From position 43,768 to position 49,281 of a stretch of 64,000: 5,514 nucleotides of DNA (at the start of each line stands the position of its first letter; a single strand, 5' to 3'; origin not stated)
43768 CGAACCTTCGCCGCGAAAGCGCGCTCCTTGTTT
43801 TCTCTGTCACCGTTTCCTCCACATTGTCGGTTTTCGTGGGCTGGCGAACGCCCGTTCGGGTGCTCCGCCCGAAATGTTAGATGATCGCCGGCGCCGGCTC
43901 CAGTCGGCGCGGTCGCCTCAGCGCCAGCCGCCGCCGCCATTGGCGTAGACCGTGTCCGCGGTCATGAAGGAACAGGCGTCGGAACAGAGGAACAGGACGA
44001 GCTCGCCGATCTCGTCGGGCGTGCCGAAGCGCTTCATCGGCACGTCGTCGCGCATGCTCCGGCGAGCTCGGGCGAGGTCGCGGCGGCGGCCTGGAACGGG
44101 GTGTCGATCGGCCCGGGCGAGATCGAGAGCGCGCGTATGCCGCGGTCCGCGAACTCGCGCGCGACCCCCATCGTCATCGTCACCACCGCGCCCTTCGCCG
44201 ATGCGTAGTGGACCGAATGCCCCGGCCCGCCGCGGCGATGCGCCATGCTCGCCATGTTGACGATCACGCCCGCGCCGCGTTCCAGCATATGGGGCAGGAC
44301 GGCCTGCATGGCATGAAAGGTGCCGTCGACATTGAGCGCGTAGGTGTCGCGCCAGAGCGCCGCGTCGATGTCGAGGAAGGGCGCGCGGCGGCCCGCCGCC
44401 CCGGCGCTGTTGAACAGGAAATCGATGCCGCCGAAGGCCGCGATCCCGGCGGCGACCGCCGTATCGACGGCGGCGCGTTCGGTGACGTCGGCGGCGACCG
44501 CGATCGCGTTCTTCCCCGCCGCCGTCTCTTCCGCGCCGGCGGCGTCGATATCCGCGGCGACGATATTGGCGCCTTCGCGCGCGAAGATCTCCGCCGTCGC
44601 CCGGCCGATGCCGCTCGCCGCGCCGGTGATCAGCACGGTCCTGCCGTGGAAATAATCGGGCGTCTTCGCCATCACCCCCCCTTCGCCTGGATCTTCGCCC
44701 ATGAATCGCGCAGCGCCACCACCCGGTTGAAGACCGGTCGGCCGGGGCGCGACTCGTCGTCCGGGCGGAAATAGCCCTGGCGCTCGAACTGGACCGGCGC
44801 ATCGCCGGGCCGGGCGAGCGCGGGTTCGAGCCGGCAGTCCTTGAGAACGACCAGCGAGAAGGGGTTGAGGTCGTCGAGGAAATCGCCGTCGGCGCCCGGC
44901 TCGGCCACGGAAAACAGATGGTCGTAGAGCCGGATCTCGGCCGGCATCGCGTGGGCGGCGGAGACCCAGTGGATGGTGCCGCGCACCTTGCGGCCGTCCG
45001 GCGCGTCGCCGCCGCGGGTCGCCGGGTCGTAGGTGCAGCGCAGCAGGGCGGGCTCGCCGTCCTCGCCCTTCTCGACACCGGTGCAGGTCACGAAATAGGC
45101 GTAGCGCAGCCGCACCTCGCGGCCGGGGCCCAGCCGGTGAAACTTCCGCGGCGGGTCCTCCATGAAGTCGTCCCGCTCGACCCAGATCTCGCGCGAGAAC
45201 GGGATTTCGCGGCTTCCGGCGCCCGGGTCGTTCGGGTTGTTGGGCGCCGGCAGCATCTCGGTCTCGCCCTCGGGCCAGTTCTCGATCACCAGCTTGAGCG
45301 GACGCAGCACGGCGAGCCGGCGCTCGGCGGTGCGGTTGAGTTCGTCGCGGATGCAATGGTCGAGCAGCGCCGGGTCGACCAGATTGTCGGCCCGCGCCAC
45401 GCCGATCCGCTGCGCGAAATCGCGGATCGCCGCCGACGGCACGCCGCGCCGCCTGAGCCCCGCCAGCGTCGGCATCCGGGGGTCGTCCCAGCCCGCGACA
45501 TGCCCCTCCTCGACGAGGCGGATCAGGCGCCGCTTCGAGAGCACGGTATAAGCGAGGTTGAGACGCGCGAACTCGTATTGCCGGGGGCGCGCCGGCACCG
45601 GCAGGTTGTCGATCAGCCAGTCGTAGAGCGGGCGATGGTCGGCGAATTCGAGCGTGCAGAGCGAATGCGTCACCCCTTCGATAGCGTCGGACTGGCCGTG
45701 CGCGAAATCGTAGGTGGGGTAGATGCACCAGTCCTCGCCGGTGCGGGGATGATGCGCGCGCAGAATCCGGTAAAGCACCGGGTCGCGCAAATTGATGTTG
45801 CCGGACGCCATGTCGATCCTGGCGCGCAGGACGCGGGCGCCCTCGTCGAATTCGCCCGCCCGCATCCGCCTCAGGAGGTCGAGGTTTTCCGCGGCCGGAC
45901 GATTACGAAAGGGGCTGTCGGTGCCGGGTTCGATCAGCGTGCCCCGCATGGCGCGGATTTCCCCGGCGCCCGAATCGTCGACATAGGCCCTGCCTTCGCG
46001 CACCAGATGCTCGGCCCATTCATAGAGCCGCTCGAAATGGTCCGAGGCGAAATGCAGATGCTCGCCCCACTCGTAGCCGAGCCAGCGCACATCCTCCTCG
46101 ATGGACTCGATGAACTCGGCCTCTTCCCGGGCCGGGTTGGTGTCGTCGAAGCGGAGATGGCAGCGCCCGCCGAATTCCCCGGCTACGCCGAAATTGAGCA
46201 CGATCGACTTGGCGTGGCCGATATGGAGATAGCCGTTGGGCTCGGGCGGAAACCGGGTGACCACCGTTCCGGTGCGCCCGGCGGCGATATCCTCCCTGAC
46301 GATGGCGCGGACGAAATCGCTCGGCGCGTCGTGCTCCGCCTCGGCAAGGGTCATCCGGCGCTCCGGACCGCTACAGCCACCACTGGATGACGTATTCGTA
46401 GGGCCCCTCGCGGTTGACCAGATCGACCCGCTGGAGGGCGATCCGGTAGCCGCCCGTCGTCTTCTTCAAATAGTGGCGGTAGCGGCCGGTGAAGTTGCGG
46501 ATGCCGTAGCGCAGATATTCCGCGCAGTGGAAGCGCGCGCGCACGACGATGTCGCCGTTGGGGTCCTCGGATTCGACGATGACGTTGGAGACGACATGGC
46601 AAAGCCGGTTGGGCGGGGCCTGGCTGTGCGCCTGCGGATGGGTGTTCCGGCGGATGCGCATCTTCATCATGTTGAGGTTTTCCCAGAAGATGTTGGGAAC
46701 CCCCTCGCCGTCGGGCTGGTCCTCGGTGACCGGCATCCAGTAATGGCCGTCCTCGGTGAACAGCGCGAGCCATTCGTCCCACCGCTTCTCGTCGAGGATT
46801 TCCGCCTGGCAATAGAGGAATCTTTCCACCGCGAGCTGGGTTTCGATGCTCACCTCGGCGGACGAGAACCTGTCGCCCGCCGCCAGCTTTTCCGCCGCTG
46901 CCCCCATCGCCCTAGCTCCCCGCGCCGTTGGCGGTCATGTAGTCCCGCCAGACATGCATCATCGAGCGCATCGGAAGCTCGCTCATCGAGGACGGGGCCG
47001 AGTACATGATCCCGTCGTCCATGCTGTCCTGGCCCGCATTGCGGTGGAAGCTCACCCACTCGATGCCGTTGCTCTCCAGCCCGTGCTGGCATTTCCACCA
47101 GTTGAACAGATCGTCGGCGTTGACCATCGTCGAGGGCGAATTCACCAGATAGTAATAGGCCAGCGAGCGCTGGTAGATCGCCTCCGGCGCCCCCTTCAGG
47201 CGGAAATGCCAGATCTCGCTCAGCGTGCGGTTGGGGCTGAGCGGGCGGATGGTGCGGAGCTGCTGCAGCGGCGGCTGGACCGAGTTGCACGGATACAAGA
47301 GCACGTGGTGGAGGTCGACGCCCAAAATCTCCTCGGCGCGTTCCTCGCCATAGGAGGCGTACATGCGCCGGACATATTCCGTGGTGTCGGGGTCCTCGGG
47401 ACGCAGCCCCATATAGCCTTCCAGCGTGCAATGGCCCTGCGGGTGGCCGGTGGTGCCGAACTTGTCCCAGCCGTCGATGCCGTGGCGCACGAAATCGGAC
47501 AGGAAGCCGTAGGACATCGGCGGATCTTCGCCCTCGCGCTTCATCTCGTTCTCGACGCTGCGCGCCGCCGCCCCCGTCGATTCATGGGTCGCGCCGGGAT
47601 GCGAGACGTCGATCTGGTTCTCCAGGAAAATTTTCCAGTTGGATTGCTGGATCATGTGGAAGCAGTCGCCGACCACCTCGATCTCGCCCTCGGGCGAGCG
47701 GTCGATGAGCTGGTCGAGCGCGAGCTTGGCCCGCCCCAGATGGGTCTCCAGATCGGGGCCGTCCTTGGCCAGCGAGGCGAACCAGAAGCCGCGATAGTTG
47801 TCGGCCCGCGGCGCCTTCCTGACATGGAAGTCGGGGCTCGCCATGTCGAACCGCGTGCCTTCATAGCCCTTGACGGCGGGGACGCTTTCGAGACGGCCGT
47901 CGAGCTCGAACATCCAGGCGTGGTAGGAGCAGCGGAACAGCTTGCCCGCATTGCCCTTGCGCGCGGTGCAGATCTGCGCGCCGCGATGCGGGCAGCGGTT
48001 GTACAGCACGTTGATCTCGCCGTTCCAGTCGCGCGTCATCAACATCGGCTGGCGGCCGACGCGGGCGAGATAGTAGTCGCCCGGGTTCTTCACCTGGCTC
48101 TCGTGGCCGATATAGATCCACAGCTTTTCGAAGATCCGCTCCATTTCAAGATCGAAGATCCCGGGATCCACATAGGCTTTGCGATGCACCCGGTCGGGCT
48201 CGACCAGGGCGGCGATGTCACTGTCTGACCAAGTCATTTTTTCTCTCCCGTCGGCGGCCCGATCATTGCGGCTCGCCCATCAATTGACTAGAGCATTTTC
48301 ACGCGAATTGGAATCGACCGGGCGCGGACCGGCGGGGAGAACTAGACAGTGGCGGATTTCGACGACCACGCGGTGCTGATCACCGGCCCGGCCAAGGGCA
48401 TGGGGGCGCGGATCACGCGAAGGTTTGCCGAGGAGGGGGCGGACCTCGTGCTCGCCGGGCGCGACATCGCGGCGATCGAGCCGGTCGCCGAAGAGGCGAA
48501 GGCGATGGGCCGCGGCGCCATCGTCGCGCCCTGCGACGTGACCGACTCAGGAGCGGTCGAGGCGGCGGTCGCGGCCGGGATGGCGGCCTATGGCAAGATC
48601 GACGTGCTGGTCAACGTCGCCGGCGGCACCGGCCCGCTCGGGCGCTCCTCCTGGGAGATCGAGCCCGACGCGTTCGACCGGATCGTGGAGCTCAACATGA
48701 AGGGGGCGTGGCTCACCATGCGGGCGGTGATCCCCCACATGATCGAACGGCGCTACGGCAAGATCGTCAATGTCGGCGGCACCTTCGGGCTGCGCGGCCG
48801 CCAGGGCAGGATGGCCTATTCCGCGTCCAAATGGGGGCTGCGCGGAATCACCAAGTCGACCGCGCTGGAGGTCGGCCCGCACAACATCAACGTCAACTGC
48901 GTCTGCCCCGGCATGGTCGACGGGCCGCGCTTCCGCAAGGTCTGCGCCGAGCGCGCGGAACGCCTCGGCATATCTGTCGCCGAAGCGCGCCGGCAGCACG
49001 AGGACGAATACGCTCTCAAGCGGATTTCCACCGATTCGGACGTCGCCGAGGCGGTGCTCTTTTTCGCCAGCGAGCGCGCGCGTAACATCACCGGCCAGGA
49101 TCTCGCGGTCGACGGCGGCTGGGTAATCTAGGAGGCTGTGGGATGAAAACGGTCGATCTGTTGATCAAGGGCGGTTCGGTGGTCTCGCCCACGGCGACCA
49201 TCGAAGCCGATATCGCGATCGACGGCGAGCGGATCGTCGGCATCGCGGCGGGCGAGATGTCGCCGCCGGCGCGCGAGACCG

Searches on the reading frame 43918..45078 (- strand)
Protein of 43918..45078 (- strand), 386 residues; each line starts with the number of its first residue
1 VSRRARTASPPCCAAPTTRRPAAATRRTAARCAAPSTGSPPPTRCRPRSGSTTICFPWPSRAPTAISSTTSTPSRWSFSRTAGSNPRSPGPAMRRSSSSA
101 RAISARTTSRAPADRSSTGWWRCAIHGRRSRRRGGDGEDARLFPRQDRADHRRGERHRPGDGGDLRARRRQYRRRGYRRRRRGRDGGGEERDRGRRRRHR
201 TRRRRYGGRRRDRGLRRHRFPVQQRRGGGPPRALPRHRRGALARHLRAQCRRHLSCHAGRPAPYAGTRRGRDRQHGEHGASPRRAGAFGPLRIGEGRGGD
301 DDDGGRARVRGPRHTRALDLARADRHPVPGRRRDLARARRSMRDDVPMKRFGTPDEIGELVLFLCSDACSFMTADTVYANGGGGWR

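Call 8: search_protein_families(library=pfam, proteins=[window:43918-45078:-])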
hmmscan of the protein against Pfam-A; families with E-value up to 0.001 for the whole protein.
window:43918-45078:- (386 aa): 1 family
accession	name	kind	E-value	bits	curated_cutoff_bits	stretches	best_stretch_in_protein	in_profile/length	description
PF13561.12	adh_short_C2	-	3.8e-09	36.9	27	1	337-382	189-234/236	Enoyl-(Acyl carrier protein) reductase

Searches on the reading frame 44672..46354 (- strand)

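Call 6: search_protein_families(library=pfam, proteins=[window:44672-46354:-])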
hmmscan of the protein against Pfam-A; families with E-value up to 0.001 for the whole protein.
window:44672-46354:- (560 aa): 3 families
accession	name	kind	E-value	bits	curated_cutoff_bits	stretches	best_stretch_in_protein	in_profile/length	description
PF00749.27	tRNA-synt_1c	-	1.4e-98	330.1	23.4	1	31-340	2-313/314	tRNA synthetases class I (E and Q), catalytic domain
PF03950.23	tRNA-synt_1c_C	-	7.5e-27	93.8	23.9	1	343-443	1-91/91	tRNA synthetases class I (E and Q), anti-codon binding domain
PF20974.2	tRNA-synt_1c_C2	-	2.9e-20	73.1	23.9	1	460-532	1-69/69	tRNA synthetases class I (E and Q), anti-codon binding domain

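Call 7: search_protein_families(library=ncbifam, proteins=[window:44672-46354:-])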
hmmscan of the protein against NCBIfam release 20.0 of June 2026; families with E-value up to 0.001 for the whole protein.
window:44672-46354:- (560 aa): 9 families
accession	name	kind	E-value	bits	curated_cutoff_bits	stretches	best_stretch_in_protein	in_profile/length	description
NF011291.0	PRK14703.1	equivalog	2.1e-252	839.7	681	1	9-555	10-559/769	glutamine--tRNA ligase/YqeY domain fusion protein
TIGR00440.1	glnS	equivalog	1.2e-209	697.6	425.8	1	31-554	1-524/524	glutamine--tRNA ligase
TIGR00463.1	gltX_arch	equivalog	2.5e-102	343.2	401.75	1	22-541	85-555/560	glutamate--tRNA ligase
NF003169.0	PRK04156.1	equivalog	3.1e-82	277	516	1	27-533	98-554/567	glutamate--tRNA ligase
NF004315.1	PRK05710.1-4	equivalog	1.5e-19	70.5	250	1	33-136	1-104/274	tRNA glutamyl-Q(34) synthetase GluQRS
TIGR00464.1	gltX_bact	equivalog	1.3e-17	63.9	289.95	1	31-125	2-96/470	glutamate--tRNA ligase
NF004314.0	PRK05710.1-3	equivalog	3.2e-13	49.7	256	1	30-135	6-111/297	tRNA glutamyl-Q(34) synthetase GluQRS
TIGR03838.1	queuosine_YadB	equivalog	1.5e-11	44.2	276.7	1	32-136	2-106/272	tRNA glutamyl-Q(34) synthetase GluQRS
NF004312.0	PRK05710.1-1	equivalog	3e-06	26.8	453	1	29-137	12-120/306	tRNA glutamyl-Q(34) synthetase GluQRS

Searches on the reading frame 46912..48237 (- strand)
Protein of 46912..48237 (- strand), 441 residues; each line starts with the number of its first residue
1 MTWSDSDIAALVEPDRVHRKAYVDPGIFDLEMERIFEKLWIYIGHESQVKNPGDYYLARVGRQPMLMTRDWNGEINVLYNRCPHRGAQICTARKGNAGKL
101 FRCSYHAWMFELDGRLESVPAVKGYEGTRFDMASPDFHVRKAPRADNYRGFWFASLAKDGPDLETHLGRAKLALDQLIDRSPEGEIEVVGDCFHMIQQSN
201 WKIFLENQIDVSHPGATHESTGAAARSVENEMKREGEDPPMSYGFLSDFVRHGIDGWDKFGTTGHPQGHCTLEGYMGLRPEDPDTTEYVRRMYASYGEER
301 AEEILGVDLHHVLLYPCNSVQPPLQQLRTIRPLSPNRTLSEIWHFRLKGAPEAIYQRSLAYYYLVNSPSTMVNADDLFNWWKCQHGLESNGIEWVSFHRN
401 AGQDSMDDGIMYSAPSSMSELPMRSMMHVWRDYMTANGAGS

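Call 6: search_protein_families(library=pfam, proteins=[window:46912-48237:-])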
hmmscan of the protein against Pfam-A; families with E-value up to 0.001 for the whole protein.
window:46912-48237:- (441 aa): 2 families
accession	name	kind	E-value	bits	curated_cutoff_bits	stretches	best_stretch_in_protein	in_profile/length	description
PF00355.32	Rieske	-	3e-17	62.7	20.3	1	40-123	2-82/88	Rieske [2Fe-2S] domain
PF00848.25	Ring_hydroxyl_A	-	3.1e-11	44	24.9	1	198-435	15-207/208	Ring hydroxylating alpha subunit (catalytic domain)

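Call 7: search_protein_families(library=ncbifam, proteins=[window:46912-48237:-])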
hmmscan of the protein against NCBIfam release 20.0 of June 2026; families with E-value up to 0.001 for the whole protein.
window:46912-48237:- (441 aa): 6 families
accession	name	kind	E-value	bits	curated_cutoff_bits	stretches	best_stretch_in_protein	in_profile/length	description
TIGR03229.1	benzo_1_2_benA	equivalog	3e-63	214.2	780.95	1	16-401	15-387/433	benzoate 1,2-dioxygenase large subunit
TIGR03228.1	anthran_1_2_A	equivalog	6.8e-57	193.1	671.9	1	16-401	15-392/438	anthranilate 1,2-dioxygenase large subunit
NF042946.1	3PPDioc_HcaE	equivalog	2.8e-49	168.3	830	1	6-436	3-431/450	3-phenylpropionate/cinnamic acid dioxygenase subunit alpha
NF041684.1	ant_diox_AndAc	equivalog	1.7e-37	129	750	1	15-216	21-220/418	anthranilate 1,2-dioxygenase large subunit AndAc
NF058607.1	GlBtMonoOxGbcA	equivalog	2.5e-31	108.5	670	1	20-219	36-223/420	glycine betaine monooxygenase oxygenase subunit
NF052579.1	BetMthstMoxSdmAMthl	equivalog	1e-06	28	600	1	40-153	18-124/351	4beta-methylsterol monooxygenase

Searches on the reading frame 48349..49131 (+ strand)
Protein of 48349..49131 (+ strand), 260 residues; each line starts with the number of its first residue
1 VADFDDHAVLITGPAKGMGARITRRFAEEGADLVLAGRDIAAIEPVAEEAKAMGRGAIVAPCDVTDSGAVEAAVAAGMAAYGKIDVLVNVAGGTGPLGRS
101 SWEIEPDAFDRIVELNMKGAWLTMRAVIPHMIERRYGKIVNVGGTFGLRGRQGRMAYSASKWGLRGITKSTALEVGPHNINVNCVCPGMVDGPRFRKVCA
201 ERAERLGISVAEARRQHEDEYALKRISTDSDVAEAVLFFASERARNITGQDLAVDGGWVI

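Call 6: search_protein_families(library=pfam, proteins=[window:48349-49131:+])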
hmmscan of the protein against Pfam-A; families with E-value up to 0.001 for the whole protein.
window:48349-49131:+ (260 aa): 4 families
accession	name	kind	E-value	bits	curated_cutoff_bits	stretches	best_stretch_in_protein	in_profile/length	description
PF13561.12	adh_short_C2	-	8.5e-55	186.3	27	1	13-258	1-235/236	Enoyl-(Acyl carrier protein) reductase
PF00106.31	adh_short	-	7.3e-52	176.1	26.6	1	8-197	2-189/195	short chain dehydrogenase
PF08659.16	KR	-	1.2e-08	35.5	22.6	1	9-160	3-152/180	KR domain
PF23441.1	SDR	-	8.1e-05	22.6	27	1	62-258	68-255/258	SDR-like rossmann domain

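Call 7: search_protein_families(library=ncbifam, proteins=[window:48349-49131:+])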
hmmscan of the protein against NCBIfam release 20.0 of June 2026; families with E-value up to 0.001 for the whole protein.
window:48349-49131:+ (260 aa): 225 families (the best 25 are shown)
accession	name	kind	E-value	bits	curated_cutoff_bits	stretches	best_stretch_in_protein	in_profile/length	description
NF005559.1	PRK07231.1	subfamily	1.8e-62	211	215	1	4-259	2-248/249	glucose 1-dehydrogenase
NF009093.0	PRK12429.1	subfamily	1.4e-58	198.3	258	1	5-259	4-257/259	3-hydroxybutyrate dehydrogenase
TIGR01963.1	PHB_DH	subfamily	6.7e-57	192.7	307.05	1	8-259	3-253/255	3-hydroxybutyrate dehydrogenase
NF004791.0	PRK06138.1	equivalog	8.6e-57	192.3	312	1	5-260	4-251/252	SDR family oxidoreductase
NF009466.0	PRK12826.1-2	subfamily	2.8e-56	190.7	222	1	7-258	4-244/248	3-oxoacyl-ACP reductase FabG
TIGR03971.1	SDR_subfam_1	subfamily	7.7e-55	186.1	300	1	5-259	2-269/271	mycofactocin-coupled SDR family oxidoreductase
NF004198.0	PRK05653.1-3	equivalog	8.5e-55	185.9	296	1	5-259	6-247/248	3-oxoacyl-ACP reductase FabG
NF005909.0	PRK07890.1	subfamily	4.7e-53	180.1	258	1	4-257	5-256/260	short chain dehydrogenase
TIGR01830.1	3oxo_ACP_reduc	equivalog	1e-52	179.2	297.75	1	9-258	1-238/239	3-oxoacyl-[acyl-carrier-protein] reductase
NF052558.1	MBtsdlDhBudC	equivalog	7.9e-51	173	270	1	4-258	1-241/250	meso-2,3-butanediol dehydrogenase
NF004818.0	PRK06172.1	equivalog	3.1e-50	170.9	336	1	2-259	3-251/253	SDR family oxidoreductase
NF040490.1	SDR_subfam_3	subfamily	3.6e-50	170.9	385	1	5-259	3-264/268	mycofactocin-coupled SDR family oxidoreductase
NF005472.0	PRK07067.1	equivalog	1.4e-48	165.7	338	1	4-259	4-255/257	L-iditol 2-dehydrogenase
NF006070.0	PRK08213.1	subfamily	3.7e-47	161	279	1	5-258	11-256/259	gluconate 5-dehydrogenase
NF005469.0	PRK07063.1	equivalog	9.4e-47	159.7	306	1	5-257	6-253/260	SDR family oxidoreductase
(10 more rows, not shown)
